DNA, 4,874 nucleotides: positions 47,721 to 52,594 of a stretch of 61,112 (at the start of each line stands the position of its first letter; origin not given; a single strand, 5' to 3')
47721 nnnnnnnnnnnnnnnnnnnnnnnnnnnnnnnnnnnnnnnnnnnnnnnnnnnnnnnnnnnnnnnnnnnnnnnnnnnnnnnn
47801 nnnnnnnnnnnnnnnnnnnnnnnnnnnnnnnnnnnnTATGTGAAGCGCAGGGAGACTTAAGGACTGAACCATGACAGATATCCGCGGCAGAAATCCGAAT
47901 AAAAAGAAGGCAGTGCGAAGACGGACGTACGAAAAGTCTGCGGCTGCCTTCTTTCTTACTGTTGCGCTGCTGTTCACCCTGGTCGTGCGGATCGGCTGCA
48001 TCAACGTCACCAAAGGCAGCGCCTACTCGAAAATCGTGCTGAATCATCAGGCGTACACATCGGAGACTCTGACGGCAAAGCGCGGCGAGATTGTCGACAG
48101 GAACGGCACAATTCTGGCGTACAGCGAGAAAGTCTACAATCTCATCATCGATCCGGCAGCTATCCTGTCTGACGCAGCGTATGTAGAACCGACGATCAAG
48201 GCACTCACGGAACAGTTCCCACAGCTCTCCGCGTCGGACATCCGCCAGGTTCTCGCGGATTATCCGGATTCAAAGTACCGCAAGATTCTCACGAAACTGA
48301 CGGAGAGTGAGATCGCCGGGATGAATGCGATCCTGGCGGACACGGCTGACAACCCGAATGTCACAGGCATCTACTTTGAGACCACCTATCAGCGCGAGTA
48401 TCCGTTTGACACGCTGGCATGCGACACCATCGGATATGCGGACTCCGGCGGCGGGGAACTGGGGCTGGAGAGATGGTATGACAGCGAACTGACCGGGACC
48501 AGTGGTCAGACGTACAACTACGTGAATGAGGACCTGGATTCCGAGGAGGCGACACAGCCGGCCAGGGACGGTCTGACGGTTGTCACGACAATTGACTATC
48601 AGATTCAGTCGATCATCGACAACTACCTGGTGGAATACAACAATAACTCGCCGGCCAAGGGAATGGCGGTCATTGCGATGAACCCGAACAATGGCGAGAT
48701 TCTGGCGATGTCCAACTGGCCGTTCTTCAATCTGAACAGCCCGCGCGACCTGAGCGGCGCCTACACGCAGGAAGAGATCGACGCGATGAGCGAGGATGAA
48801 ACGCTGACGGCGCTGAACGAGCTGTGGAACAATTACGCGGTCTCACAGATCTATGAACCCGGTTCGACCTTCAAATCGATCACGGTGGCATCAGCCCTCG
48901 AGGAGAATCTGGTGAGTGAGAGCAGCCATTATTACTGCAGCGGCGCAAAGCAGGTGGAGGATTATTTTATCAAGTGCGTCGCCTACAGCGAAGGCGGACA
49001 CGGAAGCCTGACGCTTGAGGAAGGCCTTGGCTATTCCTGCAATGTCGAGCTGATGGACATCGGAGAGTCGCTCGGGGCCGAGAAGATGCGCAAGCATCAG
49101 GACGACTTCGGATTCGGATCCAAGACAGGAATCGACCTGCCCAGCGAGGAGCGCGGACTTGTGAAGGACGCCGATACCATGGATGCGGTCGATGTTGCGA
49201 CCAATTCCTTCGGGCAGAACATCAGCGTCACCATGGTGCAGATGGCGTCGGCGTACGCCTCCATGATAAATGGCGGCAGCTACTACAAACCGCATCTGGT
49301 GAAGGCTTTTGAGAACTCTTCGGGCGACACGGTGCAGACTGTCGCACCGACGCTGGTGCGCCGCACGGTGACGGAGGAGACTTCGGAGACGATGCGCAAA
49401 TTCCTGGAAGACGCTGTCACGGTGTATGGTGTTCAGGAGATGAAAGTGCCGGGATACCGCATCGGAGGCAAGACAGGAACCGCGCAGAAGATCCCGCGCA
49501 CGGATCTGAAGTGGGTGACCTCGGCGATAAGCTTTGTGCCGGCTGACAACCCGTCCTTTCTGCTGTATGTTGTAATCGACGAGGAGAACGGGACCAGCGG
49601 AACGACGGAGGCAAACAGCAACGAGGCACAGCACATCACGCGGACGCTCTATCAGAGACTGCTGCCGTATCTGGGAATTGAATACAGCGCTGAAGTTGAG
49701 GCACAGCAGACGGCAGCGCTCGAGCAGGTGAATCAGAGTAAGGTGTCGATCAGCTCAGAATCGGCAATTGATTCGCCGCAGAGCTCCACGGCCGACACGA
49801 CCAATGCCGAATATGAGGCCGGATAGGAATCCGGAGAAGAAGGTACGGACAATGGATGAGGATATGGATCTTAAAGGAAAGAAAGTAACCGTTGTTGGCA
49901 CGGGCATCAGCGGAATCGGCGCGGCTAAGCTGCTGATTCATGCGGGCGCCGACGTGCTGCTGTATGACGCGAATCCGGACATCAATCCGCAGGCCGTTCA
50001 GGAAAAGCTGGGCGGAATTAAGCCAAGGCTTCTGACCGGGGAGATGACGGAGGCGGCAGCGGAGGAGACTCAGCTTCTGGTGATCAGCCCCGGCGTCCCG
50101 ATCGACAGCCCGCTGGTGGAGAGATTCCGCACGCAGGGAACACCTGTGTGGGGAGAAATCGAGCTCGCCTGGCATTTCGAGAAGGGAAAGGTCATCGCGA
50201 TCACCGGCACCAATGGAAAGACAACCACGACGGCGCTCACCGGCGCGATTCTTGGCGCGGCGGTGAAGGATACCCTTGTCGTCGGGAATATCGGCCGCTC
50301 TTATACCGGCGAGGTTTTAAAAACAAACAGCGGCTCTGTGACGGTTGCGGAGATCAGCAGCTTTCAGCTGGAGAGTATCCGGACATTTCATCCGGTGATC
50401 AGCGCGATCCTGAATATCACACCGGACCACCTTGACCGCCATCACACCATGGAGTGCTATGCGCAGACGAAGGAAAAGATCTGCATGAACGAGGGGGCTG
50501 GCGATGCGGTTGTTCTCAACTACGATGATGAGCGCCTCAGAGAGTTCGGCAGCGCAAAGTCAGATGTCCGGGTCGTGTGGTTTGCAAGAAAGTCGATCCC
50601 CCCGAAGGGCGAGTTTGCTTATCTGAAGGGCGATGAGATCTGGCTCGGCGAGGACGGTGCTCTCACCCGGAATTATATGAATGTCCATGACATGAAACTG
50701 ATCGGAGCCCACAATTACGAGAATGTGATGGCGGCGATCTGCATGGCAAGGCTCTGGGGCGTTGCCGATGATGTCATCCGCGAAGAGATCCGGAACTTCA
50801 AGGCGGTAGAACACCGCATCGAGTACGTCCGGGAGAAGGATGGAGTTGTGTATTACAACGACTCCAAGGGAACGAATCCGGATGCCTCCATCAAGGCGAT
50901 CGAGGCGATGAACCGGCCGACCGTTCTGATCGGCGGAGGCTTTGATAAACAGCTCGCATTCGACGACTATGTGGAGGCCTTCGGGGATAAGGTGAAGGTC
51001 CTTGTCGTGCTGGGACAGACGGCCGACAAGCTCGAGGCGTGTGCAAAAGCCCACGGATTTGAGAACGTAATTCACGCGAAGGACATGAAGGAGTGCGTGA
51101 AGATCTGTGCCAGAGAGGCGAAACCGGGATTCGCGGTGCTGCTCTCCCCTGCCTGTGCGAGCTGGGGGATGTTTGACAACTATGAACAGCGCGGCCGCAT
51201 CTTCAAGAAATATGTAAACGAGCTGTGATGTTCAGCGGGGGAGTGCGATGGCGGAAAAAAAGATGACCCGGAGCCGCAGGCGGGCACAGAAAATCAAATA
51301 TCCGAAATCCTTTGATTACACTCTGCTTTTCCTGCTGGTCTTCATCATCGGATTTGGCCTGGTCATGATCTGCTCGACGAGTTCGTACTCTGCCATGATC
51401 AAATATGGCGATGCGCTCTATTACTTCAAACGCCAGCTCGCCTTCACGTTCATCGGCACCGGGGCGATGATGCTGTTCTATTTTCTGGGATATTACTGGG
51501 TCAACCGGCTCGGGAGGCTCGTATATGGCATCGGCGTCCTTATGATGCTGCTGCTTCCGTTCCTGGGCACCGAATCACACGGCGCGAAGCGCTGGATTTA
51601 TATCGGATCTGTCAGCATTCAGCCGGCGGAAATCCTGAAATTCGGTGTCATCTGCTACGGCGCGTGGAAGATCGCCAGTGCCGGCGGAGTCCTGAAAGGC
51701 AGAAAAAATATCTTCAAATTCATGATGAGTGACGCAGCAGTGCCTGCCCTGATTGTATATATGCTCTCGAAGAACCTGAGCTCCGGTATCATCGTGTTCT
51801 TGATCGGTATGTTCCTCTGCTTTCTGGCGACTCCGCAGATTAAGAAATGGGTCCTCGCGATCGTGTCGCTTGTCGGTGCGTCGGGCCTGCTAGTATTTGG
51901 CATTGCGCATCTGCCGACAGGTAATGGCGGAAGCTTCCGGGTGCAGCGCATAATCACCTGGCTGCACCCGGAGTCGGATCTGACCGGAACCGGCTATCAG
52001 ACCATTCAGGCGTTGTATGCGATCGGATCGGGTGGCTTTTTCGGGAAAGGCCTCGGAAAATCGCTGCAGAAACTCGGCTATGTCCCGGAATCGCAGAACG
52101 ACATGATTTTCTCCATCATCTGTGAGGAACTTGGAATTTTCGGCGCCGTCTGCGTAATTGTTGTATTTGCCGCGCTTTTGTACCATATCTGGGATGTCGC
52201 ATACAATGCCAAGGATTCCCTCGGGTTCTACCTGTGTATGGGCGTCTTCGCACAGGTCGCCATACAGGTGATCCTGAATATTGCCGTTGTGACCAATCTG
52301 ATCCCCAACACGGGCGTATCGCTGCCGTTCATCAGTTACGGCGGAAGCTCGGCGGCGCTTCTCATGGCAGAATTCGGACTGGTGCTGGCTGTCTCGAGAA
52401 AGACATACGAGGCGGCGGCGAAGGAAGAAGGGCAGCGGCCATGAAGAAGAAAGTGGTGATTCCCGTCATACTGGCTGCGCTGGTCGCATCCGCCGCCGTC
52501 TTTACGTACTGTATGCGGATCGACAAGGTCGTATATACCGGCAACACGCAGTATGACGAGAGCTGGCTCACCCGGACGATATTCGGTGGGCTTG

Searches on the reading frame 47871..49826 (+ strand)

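Call 6: search_protein_families(library=pfam, proteins=[window:47871-49826:+])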
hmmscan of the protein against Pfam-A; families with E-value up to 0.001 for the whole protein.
window:47871-49826:+ (651 aa): 3 families
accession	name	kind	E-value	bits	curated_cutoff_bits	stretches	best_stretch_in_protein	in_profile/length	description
PF00905.27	Transpeptidase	-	3.7e-65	220.5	22.1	1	265-590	1-294/299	Penicillin binding protein transpeptidase domain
PF03717.20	PBP_dimer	-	4.4e-19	70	24.4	1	68-220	3-171/180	Penicillin-binding Protein dimerisation domain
PF21922.1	PBP_dimer_2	-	5.2e-06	27.1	27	1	171-214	21-64/83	Penicillin binding protein A dimerisation domain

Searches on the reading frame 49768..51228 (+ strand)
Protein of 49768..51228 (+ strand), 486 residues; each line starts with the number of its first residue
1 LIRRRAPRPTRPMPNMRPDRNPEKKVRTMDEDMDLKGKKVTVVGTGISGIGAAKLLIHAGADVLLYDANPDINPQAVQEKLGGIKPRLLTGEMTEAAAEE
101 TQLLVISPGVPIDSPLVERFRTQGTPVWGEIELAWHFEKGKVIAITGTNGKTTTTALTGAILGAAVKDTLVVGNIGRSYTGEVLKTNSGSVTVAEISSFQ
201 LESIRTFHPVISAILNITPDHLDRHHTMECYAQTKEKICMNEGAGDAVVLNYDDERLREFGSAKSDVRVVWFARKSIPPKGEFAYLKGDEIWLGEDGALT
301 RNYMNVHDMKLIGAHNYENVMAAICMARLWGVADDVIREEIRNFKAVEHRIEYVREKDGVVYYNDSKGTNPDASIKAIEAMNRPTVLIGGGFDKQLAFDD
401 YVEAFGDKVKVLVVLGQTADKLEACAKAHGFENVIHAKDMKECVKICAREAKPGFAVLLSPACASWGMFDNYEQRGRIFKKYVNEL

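Call 6: search_protein_families(library=pfam, proteins=[window:49768-51228:+])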
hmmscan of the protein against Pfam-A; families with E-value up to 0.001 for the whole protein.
window:49768-51228:+ (486 aa): 6 families
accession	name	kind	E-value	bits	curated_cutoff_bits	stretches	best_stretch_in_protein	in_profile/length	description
PF08245.18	Mur_ligase_M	-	3.1e-28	99.5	24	1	145-327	1-200/200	Mur ligase middle domain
PF02875.26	Mur_ligase_C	-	2.3e-15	58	28.4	1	349-463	1-127/127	Mur ligase, glutamate ligase domain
PF21799.2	MurD-like_N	-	1.5e-09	38.4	27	1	38-129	1-88/88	Mur ligase MurD-like, N-terminal domain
PF13450.12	NAD_binding_8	-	5.4e-05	23.8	21.9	1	42-72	1-31/68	NAD(P)-binding Rossmann-like domain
PF02737.24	3HCDH_N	-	7.4e-05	23.2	22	1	39-100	1-62/180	3-hydroxyacyl-CoA dehydrogenase, NAD binding domain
PF01262.27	AlaDh_PNT_C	-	0.00016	21.6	23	1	38-105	29-97/214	Alanine dehydrogenase/PNT, C-terminal domain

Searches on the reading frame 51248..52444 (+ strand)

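Call 6: search_protein_families(library=pfam, proteins=[window:51248-52444:+])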
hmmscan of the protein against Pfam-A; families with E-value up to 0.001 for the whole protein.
window:51248-52444:+ (398 aa): 1 family
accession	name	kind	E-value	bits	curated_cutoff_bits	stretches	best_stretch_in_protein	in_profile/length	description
PF01098.24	FTSW_RODA_SPOVE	-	9.3e-88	295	26.4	1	25-387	2-355/356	Cell cycle protein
